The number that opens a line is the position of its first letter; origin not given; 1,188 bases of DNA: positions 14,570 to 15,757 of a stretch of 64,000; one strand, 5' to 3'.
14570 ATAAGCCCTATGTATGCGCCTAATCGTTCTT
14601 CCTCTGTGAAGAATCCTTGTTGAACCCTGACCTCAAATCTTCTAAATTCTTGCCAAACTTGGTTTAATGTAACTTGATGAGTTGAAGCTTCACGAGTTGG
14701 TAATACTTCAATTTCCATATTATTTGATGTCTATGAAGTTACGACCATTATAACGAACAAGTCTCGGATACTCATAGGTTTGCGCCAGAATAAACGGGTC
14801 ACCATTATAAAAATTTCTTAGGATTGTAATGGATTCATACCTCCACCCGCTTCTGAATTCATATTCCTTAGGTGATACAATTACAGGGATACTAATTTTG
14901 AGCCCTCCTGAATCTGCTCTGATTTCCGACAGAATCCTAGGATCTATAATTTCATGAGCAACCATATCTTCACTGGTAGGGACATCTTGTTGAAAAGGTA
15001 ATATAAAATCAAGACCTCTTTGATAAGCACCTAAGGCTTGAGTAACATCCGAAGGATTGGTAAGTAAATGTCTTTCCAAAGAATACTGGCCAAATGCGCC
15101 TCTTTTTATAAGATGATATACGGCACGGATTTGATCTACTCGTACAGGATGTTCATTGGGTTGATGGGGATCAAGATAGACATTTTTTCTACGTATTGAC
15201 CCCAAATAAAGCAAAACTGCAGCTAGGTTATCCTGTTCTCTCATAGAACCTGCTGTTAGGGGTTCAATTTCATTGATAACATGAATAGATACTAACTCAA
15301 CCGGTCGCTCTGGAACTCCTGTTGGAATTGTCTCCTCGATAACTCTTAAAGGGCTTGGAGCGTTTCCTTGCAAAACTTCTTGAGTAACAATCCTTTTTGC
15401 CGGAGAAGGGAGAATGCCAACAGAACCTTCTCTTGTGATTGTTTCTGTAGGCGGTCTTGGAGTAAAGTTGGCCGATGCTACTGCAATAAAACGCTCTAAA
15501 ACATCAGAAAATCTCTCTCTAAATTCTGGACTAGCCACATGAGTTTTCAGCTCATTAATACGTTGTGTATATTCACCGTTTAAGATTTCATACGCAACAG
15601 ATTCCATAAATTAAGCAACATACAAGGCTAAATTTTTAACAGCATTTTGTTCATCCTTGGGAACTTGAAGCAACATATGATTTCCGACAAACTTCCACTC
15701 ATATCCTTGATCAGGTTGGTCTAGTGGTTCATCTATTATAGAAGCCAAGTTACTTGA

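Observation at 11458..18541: Enlarged MoxR-like AAA+ / unknown / transglutaminase-like three-gene cluster between recG and tyrS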

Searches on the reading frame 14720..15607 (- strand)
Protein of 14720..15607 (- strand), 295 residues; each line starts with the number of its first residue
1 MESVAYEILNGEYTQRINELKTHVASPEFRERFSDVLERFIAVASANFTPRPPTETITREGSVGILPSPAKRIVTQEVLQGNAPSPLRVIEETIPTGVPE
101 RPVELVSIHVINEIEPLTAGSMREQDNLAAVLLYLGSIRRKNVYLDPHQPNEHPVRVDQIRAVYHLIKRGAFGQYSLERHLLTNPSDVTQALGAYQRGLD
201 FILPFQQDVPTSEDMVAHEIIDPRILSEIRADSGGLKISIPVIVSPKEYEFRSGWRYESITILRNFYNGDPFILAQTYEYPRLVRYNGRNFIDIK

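Call 3: search_protein_families(library=pfam, proteins=[window:14720-15607:-], max_evalue=1)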
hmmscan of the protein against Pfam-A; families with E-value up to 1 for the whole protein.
window:14720-15607:- (295 aa): 1 family
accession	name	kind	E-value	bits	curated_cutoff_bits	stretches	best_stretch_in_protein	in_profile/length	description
PF01949.23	Endo_dU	-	0.18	11.6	32.7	1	29-89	112-173/182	Endonuclease dU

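Call 4: search_protein_families(library=ncbifam, proteins=[window:14720-15607:-], max_evalue=1)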
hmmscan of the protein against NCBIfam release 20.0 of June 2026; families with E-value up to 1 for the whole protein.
window:14720-15607:- (295 aa): 0 families

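Call 5: search_protein_families(library=padloc, proteins=[window:14720-15607:-], max_evalue=1)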
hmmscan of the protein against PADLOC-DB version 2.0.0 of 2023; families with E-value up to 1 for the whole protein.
window:14720-15607:- (295 aa): 0 families

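Call 13: find_homologous_proteins(query=window:14720-15607:-)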
Query window:14720-15607:- (295 aa): 5 proteins with E <= 0.001 among 1219 candidates.
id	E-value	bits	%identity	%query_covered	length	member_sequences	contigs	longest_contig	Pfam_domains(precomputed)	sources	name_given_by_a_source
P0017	7.5e-192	654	100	100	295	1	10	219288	-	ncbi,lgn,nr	ncbi:hypothetical protein HYS96_03075 [Candidatus Daviesbacteria bacterium]|nr:hypothetical protein 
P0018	1.8e-145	502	81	97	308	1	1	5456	-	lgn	-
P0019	2.3e-137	475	76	100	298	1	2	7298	-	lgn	-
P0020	4.3e-117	409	65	97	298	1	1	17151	-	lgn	-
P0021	4.7e-62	228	41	98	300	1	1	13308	-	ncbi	-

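Call 27: search_solved_structures(query=A2, max_evalue=10)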
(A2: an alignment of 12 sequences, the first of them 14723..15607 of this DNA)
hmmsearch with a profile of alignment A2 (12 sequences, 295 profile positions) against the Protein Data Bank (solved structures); distinct sequences matched with E-value up to 10: 0.

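Call 35: search_protein_families(library=pfam, alignment_id=A2, max_evalue=10)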
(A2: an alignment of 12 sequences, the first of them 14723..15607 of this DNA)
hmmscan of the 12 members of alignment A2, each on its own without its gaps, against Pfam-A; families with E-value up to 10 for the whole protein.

A. member 1, window:14723-15607:- (295 aa): 1 family
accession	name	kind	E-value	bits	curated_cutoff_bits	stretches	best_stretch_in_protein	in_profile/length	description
PF01949.23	Endo_dU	-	0.18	11.6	32.7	1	29-89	112-173/182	Endonuclease dU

B. families by the number of members that match (of 12 scanned): 6 families
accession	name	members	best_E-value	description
PF09084.16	NMT1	1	0.00081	NMT1/THI5 like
PF09179.16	TilS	1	0.022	TilS substrate binding domain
PF09243.16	Rsm22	1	0.088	Mitochondrial small ribosomal subunit Rsm22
PF01949.23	Endo_dU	1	0.18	Endonuclease dU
PF10117.15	McrBC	1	0.18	McrBC 5-methylcytosine restriction system component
PF16289.11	PIN_12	1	0.19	PIN domain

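Call 47: predict_structure(alignment_id=A4)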
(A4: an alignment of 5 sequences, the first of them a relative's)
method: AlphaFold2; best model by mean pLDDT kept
length: 295 residues; sequences in the alignment: 5
mean_pLDDT: 35.1   pTM: 0.21
mean pLDDT of the five models: 35.1, 32.6, 32.3, 31.4, 30.8
residues with pLDDT >= 90: 0; 70-90: 0; 50-70: 13; < 50: 282
segments of 3 or more residues with pLDDT < 50: 1-189, 194-274, 290-295
pLDDT, mean of each block of 10 residues (from residue 1): 29 34 34 38 35 26 28 33 33 27 22 27 38 33 37 38 35 34 45 45 34 33 34 36 29 34 43 49 50 41
secondary structure, 60 per line:
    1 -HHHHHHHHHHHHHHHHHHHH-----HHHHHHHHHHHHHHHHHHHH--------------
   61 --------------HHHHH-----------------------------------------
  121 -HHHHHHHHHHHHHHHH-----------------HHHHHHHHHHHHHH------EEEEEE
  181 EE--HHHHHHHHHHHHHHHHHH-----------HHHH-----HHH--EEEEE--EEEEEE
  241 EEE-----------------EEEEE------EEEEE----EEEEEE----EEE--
elements in order: H2-21 H27-46 H75-79 H122-137 H155-168 E175-182 H185-202 H214-217 E228-232 E235-243 E261-265 E272-276 E281-286 E291-293

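Call 95: search_protein_families(library=phrogs, proteins=[window:14720-15607:-], max_evalue=0.01)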
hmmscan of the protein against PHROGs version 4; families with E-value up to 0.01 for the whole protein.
window:14720-15607:- (295 aa): 0 families
